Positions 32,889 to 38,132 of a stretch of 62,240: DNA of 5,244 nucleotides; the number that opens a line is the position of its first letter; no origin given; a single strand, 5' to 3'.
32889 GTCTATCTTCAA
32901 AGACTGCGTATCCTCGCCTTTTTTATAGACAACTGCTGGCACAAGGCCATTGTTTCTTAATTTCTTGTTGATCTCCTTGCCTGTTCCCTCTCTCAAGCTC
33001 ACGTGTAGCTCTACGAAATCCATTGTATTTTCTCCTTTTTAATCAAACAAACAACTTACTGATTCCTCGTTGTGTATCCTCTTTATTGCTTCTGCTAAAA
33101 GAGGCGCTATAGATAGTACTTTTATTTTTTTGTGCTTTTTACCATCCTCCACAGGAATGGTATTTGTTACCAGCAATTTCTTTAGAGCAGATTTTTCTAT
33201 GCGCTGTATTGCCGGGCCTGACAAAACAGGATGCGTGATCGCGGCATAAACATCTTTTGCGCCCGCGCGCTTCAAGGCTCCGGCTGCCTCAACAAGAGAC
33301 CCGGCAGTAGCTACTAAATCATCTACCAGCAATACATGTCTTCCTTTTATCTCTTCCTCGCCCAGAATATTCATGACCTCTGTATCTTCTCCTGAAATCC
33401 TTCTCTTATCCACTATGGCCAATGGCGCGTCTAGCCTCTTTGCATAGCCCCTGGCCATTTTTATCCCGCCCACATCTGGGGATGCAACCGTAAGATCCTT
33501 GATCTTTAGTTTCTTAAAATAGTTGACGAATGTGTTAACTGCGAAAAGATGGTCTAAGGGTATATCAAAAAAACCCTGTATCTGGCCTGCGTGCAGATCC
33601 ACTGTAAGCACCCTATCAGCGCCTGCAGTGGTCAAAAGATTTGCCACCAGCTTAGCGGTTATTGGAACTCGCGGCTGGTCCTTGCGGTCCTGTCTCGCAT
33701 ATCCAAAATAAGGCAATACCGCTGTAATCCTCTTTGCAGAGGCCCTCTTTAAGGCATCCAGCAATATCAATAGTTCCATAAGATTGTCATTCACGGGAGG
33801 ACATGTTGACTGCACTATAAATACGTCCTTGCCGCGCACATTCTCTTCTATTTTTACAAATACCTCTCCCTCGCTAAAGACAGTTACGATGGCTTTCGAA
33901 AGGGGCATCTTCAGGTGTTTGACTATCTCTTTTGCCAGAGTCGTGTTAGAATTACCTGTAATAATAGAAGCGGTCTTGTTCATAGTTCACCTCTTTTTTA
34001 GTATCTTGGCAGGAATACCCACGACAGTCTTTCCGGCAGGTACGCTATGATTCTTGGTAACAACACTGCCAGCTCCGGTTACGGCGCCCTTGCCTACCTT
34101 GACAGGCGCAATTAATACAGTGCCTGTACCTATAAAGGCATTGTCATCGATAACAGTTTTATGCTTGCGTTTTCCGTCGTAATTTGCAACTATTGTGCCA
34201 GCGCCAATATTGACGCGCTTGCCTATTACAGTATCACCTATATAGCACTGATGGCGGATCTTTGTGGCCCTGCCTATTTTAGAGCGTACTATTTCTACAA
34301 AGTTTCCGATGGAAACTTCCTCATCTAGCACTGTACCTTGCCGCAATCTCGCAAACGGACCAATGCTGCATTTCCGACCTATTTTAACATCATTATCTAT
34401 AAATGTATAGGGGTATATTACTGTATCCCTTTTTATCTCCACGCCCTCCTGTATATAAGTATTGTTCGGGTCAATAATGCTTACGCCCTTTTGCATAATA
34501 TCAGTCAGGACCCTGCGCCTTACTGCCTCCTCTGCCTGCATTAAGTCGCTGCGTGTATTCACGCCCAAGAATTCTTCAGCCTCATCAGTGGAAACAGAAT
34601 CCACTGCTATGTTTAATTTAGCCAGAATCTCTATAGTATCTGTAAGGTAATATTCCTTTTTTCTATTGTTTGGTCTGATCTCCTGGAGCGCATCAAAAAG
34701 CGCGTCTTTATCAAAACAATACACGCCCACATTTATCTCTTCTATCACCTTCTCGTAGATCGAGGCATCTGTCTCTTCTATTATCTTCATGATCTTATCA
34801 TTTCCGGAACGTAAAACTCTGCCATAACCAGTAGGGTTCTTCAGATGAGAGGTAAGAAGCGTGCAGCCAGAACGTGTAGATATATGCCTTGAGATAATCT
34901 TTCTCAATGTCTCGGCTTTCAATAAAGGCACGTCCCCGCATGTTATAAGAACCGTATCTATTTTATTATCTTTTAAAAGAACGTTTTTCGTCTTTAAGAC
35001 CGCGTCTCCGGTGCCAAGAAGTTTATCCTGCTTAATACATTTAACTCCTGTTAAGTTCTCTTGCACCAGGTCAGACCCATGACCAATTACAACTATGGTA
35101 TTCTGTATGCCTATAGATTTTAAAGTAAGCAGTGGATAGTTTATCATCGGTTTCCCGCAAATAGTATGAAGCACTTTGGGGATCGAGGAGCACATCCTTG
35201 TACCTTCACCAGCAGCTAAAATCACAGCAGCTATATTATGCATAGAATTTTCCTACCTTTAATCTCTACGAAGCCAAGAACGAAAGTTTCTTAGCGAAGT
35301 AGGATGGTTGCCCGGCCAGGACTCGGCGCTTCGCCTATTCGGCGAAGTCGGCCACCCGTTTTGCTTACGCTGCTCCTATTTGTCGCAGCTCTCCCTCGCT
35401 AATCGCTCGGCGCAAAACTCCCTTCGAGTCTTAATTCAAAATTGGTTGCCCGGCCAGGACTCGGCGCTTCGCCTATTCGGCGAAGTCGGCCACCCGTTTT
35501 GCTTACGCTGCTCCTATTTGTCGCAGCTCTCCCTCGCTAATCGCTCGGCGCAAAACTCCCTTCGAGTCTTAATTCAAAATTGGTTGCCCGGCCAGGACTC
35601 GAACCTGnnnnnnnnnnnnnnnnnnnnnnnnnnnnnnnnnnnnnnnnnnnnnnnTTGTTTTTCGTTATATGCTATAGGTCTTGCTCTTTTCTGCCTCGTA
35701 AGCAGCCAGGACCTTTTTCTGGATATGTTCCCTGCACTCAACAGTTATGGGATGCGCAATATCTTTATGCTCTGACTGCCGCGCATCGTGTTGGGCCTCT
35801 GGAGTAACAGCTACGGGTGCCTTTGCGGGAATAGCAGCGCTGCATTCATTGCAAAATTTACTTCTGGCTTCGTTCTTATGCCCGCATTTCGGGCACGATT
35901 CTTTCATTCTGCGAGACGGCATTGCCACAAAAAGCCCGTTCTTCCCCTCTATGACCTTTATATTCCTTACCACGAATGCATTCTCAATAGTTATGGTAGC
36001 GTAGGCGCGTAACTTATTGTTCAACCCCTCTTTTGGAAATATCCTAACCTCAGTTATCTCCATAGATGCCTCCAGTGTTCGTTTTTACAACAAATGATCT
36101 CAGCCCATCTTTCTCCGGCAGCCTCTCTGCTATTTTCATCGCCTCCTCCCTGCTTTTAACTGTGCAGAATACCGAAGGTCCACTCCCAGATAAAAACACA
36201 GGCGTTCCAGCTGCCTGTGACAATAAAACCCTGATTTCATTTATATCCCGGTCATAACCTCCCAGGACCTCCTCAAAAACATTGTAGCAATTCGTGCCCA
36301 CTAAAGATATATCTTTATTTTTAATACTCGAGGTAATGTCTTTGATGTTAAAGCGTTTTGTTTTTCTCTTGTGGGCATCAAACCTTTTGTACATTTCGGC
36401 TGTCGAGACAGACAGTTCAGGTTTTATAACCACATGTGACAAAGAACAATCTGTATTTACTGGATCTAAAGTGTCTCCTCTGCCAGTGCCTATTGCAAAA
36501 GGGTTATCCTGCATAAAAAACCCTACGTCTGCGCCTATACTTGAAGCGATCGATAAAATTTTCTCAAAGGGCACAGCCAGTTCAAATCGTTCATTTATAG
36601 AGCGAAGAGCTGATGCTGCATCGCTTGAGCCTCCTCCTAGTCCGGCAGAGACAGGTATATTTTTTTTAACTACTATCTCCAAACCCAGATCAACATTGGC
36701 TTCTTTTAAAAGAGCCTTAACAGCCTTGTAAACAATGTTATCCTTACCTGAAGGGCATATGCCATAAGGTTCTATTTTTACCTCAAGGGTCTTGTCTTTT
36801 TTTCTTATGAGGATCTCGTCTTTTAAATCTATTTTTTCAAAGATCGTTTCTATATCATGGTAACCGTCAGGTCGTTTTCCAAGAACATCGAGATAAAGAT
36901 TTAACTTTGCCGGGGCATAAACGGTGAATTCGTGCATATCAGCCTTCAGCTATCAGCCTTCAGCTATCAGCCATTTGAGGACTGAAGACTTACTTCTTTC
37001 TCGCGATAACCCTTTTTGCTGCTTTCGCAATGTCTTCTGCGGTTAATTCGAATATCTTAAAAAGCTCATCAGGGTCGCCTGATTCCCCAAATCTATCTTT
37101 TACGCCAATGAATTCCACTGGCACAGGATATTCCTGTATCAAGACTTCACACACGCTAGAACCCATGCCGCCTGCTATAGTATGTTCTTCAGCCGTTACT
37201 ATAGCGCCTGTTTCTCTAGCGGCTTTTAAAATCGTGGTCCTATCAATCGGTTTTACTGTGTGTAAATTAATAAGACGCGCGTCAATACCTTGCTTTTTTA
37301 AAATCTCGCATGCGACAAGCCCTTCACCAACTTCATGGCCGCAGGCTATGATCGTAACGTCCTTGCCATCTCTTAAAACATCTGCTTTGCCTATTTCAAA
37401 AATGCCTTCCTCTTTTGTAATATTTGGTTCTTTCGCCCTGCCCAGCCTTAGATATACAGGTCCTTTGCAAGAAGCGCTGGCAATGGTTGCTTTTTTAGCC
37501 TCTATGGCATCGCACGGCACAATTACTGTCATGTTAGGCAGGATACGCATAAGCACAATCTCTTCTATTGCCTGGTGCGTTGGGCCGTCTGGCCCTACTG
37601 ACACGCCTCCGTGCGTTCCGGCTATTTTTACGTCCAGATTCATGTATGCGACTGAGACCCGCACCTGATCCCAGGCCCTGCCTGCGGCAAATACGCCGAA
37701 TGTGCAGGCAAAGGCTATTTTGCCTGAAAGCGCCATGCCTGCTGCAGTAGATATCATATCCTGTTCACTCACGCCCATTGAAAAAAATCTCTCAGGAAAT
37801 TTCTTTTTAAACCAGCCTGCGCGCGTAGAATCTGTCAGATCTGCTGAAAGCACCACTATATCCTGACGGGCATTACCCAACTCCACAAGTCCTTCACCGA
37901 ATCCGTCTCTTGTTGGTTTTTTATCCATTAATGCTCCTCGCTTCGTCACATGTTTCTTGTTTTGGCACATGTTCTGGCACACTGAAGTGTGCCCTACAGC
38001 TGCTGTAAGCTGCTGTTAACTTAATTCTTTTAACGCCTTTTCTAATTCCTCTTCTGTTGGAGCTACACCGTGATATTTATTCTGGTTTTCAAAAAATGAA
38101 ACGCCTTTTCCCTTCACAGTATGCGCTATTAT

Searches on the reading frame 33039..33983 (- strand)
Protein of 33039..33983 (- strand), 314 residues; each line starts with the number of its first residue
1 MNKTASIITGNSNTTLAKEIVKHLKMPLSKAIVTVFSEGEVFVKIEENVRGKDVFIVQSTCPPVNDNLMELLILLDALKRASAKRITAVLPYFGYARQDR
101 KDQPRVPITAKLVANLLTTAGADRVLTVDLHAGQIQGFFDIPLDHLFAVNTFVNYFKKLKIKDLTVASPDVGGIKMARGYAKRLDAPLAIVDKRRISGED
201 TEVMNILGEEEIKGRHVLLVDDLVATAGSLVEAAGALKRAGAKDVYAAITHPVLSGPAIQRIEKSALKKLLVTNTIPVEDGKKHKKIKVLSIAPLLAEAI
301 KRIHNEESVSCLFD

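Call 71: search_protein_families(library=pfam, proteins=[window:33039-33983:-], max_evalue=0.00001)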
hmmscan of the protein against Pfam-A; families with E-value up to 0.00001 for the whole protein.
window:33039-33983:- (314 aa): 3 families
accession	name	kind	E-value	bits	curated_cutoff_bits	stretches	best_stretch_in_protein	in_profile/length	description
PF13793.12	Pribosyltran_N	-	1.3e-57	193.2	25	1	6-121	2-117/117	N-terminal domain of ribose phosphate pyrophosphokinase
PF14572.12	Pribosyl_synth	-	7.8e-27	94.8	27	1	204-313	75-183/184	Phosphoribosyl synthetase-associated domain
PF00156.33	Pribosyltran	-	2.6e-19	69.5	26.3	1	155-251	22-124/158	Phosphoribosyl transferase domain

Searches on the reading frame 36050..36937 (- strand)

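Call 71: search_protein_families(library=pfam, proteins=[window:36050-36937:-], max_evalue=0.00001)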
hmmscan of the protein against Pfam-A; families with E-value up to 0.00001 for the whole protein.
window:36050-36937:- (295 aa): 2 families
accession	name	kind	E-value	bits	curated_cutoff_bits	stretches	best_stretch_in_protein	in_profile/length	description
PF00288.32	GHMP_kinases_N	-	5.7e-15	55.7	22.3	1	67-139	1-81/87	GHMP kinases N terminal domain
PF08544.19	GHMP_kinases_C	-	7e-07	30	21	1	204-275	4-81/85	GHMP kinases C terminal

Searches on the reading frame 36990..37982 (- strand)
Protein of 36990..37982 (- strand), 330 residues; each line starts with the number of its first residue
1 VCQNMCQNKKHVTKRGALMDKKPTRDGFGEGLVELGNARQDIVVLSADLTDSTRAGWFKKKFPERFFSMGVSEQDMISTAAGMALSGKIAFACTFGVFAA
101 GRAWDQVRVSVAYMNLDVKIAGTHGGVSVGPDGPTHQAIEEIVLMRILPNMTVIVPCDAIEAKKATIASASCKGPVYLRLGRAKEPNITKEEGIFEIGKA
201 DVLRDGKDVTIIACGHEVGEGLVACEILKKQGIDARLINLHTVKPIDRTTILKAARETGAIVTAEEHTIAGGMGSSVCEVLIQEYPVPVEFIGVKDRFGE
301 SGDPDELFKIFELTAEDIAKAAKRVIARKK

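Call 71: search_protein_families(library=pfam, proteins=[window:36990-37982:-], max_evalue=0.00001)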
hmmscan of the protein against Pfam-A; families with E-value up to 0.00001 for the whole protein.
window:36990-37982:- (330 aa): 3 families
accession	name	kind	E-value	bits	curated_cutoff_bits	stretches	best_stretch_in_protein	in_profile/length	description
PF02779.29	Transket_pyr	-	4.5e-43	147.3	27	1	22-183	3-170/174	Transketolase, pyrimidine binding domain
PF02780.25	Transketolase_C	-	5.8e-32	110.7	25.9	1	198-318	1-124/124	Transketolase, C-terminal domain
PF22613.1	Transketolase_C_1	-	2.3e-06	28.2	27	1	205-314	10-113/113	Transketolase-like TK C-terminal domain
